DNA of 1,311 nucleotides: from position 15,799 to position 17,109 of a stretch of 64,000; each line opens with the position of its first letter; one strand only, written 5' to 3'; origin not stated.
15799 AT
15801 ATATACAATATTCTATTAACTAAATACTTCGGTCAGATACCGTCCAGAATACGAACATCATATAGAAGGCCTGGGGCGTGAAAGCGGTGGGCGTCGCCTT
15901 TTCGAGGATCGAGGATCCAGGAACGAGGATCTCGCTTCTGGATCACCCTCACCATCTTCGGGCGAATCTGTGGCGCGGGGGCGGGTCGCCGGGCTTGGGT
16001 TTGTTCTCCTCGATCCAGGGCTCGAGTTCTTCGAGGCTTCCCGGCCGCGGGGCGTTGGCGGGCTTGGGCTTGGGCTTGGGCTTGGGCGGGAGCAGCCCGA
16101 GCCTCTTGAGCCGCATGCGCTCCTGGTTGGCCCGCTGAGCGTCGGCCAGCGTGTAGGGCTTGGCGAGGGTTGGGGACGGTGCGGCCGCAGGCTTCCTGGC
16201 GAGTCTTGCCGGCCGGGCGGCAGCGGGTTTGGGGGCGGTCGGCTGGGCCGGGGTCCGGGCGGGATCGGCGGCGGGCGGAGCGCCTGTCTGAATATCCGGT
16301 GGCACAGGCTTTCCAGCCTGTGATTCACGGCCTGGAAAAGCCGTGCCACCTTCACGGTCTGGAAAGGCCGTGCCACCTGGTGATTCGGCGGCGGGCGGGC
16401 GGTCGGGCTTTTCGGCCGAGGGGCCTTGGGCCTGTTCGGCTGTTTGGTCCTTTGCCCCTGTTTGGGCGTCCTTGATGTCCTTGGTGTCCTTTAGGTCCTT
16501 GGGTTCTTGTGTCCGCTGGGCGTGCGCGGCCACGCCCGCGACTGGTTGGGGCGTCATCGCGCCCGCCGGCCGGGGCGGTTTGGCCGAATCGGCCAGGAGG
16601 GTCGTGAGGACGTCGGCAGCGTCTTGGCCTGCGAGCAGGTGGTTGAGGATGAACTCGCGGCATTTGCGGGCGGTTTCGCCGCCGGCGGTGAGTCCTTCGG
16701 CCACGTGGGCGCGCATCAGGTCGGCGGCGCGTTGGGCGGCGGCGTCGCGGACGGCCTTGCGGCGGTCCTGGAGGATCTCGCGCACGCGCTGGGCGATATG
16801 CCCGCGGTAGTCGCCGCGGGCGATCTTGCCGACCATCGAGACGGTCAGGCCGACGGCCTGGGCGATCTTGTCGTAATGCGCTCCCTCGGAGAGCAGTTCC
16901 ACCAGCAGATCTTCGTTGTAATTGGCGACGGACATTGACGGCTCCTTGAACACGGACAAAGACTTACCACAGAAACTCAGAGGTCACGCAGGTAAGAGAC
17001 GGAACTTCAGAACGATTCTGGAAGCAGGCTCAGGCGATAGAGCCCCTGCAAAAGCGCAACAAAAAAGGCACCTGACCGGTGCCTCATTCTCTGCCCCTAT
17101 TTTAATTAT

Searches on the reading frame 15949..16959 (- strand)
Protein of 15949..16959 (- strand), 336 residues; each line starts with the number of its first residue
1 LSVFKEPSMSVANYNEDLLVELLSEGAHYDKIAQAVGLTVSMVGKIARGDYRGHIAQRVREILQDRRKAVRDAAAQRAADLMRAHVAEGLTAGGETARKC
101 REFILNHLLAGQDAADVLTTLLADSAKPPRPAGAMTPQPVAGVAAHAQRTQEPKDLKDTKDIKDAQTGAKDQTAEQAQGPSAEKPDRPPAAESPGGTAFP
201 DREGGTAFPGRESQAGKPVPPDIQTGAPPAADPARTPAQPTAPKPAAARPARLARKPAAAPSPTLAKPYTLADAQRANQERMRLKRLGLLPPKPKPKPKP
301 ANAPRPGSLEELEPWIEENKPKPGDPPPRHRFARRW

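Call 29: search_protein_families(library=pfam, proteins=[window:15949-16959:-], max_evalue=0.01)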
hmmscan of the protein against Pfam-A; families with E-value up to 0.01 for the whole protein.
window:15949-16959:- (336 aa): 0 families

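Call 33: find_homologous_proteins(query=window:15952-16935:-, max_evalue=0.01)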
Query window:15952-16935:- (328 aa): 5 proteins with E <= 0.01 among 8000 candidates.
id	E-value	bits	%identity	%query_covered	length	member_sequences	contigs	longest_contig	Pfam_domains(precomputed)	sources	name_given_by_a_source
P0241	7.7e-207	704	100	100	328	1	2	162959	-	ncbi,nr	ncbi:MAG: hypothetical protein ABFD92_09480 [Planctomycetaceae bacterium]|nr:hypothetical protein [P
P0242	5.7e-40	156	55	52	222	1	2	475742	-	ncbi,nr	ncbi:MAG: hypothetical protein LLG01_14310 [Planctomycetaceae bacterium]|nr:hypothetical protein [Pl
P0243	5.7e-37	146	63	37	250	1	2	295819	-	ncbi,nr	ncbi:MAG: hypothetical protein LLG01_02135 [Planctomycetaceae bacterium]|nr:hypothetical protein [Pl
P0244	1.9e-32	131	62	36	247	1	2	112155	-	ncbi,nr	ncbi:MAG: hypothetical protein ABFD92_13890 [Planctomycetaceae bacterium]|nr:hypothetical protein [P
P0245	5.7e-5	41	83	10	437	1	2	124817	PF04055.28,PF13353.12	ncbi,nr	ncbi:MAG: radical SAM protein [Planctomycetaceae bacterium]|nr:radical SAM protein [Planctomycetacea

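Call 73: find_encoding_contigs(protein=P0245, flank=10000, max_places=2)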
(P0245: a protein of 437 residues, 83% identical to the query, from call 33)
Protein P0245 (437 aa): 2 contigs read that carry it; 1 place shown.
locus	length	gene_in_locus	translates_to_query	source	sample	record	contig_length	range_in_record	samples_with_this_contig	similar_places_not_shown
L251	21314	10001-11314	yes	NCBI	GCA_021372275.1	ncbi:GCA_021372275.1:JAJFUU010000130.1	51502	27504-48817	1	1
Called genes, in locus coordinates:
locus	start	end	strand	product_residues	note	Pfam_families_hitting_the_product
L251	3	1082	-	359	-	PF00512:HisKA, PF02518:HATPase_c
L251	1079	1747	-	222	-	PF00072:Response_reg, PF00486:Trans_reg_C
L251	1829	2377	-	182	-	PF03162:Y_phosphatase2, PF22741:PTP-NADK, PF22784:PTP-SAK, PF00782:DSPc, PF22785:Tc-R-P (weak), PF13350:Y_phosphatase3 (weak)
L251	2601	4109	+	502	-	PF17210:SdrD_B (weak), PF16371:MetallophosN (weak), PF00149:Metallophos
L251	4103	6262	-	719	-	PF04055:Radical_SAM, PF19288:CofH_C (weak), PF04055:Radical_SAM, PF19288:CofH_C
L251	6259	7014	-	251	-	PF02621:VitK2_biosynth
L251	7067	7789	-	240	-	PF01209:Ubie_methyltran, PF13489:Methyltransf_23, PF24675:NpmA, PF05175:MTS (weak), PF13847:Methyltransf_31, PF08241:Methyltransf_11, PF08242:Methyltransf_12, PF13649:Methyltransf_25, +1 more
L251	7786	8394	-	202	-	PF02441:Flavoprotein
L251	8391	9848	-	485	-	PF01048:PNP_UDP_1, PF01040:UbiA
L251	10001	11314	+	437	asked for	PF04055:Radical_SAM, PF13353:Fer4_12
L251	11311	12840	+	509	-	PF00590:TP_methylase, PF02602:HEM4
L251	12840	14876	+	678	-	PF04055:Radical_SAM, PF13404:HTH_AsnC-type (faint), PF22451:NirdL-like_HTH, PF17805:AsnC_trans_reg2, PF22451:NirdL-like_HTH, PF17805:AsnC_trans_reg2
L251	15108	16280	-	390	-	PF00202:Aminotran_3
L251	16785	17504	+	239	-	-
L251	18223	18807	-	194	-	-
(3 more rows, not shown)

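Call 82: find_encoding_contigs(protein=P0244, flank=10000, max_places=1)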
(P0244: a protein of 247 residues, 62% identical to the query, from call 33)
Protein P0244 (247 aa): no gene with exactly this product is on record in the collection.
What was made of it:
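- Tried and rejected: This failed; the protein is not on record (call 82).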
